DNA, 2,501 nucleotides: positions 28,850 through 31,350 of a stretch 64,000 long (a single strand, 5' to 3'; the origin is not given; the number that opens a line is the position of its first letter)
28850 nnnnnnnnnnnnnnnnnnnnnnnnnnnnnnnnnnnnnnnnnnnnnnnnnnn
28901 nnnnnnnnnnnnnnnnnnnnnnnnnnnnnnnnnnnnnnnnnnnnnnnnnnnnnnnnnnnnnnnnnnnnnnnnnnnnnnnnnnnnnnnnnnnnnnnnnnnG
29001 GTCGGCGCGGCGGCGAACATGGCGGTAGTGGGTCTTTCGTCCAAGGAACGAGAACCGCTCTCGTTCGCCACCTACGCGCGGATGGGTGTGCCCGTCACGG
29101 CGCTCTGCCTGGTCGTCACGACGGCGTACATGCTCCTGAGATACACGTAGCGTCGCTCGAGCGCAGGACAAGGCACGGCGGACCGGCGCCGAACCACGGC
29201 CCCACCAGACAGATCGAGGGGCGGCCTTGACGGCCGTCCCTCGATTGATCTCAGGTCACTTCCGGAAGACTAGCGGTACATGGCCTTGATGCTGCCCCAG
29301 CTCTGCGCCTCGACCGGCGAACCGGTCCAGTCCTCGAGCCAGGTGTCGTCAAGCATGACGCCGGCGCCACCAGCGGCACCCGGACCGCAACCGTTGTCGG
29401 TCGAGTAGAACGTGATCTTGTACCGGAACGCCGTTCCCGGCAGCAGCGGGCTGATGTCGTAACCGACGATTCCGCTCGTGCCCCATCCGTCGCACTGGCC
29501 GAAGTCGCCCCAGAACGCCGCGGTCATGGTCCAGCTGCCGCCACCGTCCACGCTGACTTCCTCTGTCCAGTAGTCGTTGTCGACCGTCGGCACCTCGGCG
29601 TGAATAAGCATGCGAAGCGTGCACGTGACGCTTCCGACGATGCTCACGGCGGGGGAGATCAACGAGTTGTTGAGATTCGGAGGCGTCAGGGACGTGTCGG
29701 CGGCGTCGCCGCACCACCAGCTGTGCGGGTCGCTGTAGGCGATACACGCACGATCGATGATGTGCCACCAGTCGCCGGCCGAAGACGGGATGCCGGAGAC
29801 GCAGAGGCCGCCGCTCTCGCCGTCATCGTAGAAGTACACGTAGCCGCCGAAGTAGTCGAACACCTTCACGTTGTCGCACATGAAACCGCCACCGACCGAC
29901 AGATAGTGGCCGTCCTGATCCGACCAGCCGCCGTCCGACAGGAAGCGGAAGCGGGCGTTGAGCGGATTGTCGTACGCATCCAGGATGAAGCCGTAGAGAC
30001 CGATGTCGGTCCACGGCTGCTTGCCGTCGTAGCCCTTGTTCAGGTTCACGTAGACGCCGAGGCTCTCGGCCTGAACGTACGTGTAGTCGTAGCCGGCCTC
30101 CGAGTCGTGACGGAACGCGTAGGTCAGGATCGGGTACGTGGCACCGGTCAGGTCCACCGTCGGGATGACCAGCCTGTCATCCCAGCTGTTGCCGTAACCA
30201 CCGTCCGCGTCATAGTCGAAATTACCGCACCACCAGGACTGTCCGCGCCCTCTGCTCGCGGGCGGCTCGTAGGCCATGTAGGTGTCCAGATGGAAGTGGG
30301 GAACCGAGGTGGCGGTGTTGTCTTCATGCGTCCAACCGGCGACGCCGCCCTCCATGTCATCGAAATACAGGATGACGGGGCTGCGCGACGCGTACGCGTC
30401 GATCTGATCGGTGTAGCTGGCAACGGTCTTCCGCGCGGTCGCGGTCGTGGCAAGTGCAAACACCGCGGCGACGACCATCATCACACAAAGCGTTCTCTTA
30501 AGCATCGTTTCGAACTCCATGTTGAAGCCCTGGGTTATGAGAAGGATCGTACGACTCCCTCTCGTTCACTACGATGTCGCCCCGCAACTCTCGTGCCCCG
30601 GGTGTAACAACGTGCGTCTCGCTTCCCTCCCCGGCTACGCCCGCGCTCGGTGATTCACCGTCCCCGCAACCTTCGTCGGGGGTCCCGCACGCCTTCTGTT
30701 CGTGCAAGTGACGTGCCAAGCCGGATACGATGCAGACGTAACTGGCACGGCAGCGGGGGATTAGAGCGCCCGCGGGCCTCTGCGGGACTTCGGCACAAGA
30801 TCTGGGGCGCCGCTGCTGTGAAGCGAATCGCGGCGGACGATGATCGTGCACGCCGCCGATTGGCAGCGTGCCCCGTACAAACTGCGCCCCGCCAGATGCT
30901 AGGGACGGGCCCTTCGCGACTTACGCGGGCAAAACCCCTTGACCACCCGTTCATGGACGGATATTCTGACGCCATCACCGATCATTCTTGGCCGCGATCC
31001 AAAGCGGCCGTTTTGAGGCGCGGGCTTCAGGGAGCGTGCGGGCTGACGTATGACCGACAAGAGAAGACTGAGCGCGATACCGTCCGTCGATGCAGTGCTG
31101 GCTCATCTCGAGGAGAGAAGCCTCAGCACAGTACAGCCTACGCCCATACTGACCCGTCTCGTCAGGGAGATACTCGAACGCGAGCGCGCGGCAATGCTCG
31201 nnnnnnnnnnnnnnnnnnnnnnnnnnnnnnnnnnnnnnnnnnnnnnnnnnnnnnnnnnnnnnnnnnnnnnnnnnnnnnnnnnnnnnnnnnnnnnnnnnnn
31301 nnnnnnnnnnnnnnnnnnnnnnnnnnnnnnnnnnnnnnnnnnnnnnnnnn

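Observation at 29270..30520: Lone opposite-strand gene: secreted protein with tandemly duplicated SWWCG-headed aromatic/Asp-rich domain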

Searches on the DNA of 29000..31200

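Call 22: search_rna_families(source=window, start=29000, end=31200, threshold=evalue, max_evalue=1)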
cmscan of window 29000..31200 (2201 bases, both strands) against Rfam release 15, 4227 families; matches with E-value up to 1: 0.
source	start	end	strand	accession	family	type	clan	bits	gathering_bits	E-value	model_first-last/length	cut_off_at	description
